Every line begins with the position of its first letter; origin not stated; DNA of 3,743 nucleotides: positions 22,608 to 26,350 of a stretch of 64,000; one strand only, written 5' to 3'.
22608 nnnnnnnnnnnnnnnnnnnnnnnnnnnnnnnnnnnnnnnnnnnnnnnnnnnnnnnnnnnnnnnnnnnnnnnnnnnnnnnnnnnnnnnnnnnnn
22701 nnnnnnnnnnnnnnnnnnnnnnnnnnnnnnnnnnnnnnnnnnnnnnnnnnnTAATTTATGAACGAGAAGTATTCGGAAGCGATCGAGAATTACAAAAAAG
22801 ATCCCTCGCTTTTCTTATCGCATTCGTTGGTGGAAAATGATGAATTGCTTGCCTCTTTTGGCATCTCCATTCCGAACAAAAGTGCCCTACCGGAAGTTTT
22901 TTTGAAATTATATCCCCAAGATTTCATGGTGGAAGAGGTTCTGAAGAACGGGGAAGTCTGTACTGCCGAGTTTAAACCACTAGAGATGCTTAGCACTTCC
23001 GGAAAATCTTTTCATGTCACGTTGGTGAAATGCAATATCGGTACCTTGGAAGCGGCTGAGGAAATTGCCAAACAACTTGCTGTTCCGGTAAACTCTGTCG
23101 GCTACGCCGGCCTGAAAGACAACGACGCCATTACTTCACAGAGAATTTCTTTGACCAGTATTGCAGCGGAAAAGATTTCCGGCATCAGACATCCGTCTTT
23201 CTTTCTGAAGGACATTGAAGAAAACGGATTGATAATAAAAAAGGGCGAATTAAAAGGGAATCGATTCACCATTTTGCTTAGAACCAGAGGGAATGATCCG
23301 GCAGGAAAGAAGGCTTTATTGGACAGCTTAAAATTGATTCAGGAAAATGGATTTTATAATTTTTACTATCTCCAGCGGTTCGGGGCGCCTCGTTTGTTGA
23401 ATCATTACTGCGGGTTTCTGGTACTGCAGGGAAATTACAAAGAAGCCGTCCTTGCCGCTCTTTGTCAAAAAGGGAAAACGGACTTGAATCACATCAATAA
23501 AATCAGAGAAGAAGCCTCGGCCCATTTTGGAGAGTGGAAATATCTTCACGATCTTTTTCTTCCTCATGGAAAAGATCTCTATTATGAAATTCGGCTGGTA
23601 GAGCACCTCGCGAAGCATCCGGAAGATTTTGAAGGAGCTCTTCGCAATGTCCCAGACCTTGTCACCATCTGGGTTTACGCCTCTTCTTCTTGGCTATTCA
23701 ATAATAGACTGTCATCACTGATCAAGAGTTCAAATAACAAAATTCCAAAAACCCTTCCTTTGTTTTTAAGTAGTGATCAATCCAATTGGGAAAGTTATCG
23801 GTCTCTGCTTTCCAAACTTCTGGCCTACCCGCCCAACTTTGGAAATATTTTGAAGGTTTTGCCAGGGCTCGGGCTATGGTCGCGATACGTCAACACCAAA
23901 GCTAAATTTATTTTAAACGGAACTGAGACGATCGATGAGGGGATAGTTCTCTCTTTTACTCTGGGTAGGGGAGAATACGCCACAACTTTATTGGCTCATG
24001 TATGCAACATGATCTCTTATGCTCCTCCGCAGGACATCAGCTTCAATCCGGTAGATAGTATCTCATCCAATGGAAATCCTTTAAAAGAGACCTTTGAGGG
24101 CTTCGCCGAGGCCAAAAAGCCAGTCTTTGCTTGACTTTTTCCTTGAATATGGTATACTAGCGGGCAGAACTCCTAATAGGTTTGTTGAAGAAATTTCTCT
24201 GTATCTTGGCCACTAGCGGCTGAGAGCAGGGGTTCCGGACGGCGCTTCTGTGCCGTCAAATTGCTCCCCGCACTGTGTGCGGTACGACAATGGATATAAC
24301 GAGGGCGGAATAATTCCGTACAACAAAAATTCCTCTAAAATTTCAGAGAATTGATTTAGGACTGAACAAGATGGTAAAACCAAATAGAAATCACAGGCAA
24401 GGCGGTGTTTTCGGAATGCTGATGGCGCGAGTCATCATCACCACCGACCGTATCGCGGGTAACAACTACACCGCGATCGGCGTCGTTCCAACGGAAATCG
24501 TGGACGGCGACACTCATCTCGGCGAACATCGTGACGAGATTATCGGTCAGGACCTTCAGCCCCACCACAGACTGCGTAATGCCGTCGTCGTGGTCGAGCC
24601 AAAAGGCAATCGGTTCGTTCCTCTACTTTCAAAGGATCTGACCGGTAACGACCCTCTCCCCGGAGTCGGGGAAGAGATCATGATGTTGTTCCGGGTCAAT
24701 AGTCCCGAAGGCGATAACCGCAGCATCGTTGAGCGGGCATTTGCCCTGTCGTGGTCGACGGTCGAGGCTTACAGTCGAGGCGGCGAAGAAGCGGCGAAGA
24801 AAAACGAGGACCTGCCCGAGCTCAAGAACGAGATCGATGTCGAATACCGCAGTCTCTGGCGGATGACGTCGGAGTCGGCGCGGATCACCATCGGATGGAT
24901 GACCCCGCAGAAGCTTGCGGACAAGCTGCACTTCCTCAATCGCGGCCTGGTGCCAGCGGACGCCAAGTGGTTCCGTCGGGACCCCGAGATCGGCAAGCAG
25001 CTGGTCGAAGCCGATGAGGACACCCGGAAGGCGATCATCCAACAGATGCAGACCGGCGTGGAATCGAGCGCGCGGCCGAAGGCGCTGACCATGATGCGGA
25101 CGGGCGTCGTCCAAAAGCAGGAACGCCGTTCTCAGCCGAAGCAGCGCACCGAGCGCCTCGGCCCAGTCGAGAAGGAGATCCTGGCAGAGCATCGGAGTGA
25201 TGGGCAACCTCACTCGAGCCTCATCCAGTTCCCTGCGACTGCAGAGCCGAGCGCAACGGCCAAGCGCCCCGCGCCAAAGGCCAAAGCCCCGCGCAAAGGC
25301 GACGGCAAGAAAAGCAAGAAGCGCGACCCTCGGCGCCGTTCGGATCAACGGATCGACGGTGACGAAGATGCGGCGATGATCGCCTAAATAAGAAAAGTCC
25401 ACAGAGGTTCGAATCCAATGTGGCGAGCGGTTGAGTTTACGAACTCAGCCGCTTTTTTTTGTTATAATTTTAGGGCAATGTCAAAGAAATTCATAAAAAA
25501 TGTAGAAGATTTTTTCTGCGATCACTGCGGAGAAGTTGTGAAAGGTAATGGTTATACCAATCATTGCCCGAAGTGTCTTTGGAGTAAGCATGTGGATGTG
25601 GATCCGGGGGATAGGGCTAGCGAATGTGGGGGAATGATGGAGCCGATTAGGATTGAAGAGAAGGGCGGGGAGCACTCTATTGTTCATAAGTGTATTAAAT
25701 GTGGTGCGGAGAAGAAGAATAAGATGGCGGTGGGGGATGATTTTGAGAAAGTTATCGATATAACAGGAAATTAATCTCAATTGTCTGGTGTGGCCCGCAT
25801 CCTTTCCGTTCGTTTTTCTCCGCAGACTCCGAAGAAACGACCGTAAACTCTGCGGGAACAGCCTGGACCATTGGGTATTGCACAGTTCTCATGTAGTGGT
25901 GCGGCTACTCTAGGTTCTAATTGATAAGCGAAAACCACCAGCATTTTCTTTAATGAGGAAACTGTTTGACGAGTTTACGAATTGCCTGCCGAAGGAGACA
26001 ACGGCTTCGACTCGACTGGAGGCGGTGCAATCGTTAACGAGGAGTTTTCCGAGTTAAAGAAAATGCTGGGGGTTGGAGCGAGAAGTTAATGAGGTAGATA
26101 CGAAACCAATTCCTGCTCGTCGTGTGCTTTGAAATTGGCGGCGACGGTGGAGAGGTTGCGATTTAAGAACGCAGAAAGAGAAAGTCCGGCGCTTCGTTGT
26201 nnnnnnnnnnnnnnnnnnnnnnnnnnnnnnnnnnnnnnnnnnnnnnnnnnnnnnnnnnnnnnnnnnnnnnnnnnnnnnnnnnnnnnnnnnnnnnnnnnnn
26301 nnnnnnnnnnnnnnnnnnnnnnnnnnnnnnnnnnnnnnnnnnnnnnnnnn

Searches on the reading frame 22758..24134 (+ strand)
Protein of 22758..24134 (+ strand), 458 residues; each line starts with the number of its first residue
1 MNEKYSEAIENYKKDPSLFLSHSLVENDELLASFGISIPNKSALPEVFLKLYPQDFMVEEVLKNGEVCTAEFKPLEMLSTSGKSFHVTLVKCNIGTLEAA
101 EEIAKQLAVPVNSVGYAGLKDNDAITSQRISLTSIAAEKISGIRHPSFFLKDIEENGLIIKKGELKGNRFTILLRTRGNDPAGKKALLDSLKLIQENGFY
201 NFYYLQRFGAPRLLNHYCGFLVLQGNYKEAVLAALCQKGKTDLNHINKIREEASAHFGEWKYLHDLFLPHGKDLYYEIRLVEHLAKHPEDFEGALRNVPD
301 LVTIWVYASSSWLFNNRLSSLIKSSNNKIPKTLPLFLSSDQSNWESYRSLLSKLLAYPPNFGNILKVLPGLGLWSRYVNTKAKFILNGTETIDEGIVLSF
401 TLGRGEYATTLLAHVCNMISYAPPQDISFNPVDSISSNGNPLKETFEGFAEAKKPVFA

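Call 79: search_protein_families(library=pfam, proteins=[window:22758-24134:+], max_evalue=0.00001)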
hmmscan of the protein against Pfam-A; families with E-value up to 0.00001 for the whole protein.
window:22758-24134:+ (458 aa): 1 family
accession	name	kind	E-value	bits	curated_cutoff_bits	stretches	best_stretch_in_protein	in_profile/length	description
PF01142.23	TruD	-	2.7e-57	195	27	1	49-325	18-284/412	tRNA pseudouridine synthase D (TruD)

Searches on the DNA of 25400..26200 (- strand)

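Call 49: build_rna_model(alignment_id=A3)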
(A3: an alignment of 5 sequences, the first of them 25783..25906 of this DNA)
Model R1 built from alignment A3 (5 sequences, 131 columns); structure: RNAalifold consensus.
model positions 127; base pairs 25; branch points 0; effective number of sequences 2.68; information 0.59 bits per position. Calibrated on 0.2 Mb of random sequence (short: E-values are rough).
structure used (alignment columns):
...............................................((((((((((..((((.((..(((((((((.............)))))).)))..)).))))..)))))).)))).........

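Call 50: search_with_rna_model(model_id=R1, source=window, filters=off, max_evalue=10)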
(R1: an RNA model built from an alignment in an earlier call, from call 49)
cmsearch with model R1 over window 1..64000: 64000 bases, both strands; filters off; matches with E-value up to 10: 18.
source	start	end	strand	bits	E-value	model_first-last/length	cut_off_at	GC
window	32842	32969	-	121.7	9.4e-32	1-127/127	no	0.54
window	59032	59158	+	120.8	1.6e-31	1-127/127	no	0.47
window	34250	34378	+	117.1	1.7e-30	1-127/127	no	0.57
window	25781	25906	-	113.6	1.6e-29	1-127/127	no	0.54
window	56996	57121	-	111.2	7.3e-29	1-127/127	no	0.48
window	25751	25865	+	17.3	0.0078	1-127/127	no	0.48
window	21444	21521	+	12.3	0.19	1-127/127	no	0.49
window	34301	34365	-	12.2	0.21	51-114/127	no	0.6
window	32855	32919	+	11.9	0.25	51-114/127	no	0.57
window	29659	29735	-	7.7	3.8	1-127/127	no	0.51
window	41991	42089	-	7.5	4.2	1-127/127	no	0.41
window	19657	19740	-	7.5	4.2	1-127/127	no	0.31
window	46202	46269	+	7.4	4.5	1-127/127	no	0.32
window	19938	20021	-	7.3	4.8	1-127/127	no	0.29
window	58413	58482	-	7.3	4.8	1-127/127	no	0.36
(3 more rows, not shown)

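Call 51: search_with_rna_model(model_id=R1, sources=[L004, L006, L007, L008, L036, L038], filters=off, max_evalue=10)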
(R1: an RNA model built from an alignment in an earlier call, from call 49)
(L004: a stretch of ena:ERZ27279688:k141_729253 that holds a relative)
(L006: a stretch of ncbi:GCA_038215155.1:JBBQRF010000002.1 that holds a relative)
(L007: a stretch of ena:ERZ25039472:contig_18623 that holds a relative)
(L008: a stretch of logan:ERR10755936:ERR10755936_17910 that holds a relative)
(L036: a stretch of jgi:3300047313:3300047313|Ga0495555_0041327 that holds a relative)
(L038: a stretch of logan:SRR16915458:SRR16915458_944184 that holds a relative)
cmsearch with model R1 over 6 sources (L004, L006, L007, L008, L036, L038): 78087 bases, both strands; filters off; matches with E-value up to 10: 12.
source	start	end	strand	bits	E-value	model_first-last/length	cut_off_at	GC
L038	423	482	-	12.1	0.27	1-127/127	no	0.37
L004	14929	14972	-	8.8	2.3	1-127/127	no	0.25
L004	964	1080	-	8.6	2.4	1-127/127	no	0.45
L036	431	471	+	8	3.7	60-105/127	no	0.51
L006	20948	21034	-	7.9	4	1-127/127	no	0.28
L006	4365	4423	+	7.8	4.1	1-127/127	no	0.36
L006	3357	3404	-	7.7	4.4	1-127/127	no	0.25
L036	412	524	-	7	7.2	1-127/127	no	0.32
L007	4659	4721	+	6.5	9.7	1-127/127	no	0.44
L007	9425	9501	-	6.5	9.9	1-127/127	no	0.52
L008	2624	2700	-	6.5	9.9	1-127/127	no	0.52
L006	14113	14146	+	6.4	10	1-127/127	no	0.29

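Call 59: search_rna_families(source=window, start=25400, end=26200, threshold=evalue, max_evalue=10)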
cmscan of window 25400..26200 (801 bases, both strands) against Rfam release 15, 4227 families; matches with E-value up to 10: 7.
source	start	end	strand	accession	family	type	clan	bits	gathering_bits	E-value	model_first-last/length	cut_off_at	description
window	25426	25502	+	RF03080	RT-9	Gene; sRNA;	-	31.1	46.1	0.006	1-92/92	no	RT-9 RNA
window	25431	25598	+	RF01882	TUG1_1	Gene; lncRNA;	-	19.1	80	8.1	1-145/145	no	Taurine upregulated gene 1 conserved region 1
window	25400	25466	+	RF00558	L20_leader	Cis-reg; leader;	-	18.3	58.7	0.75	55-127/127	5'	Ribosomal protein L20 leader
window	25414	25587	+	RF02375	Aar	Gene; sRNA;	-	18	60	5.8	1-191/191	no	Aar sRNA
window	25421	25533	+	RF01858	RsaF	Gene; sRNA;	-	16.3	60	3.4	1-119/119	no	RNA Staph. aureus F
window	25434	25566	+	RF00416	SNORA43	Gene; snRNA; snoRNA; HACA-box;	CL00029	13.4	80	7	1-138/138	no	Small nucleolar RNA SNORA43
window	25707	25832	+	RF01295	SCARNA7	Gene; snRNA; snoRNA; scaRNA;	-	10.4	65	3.2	1-330/330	no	Small Cajal body-specific RNA 7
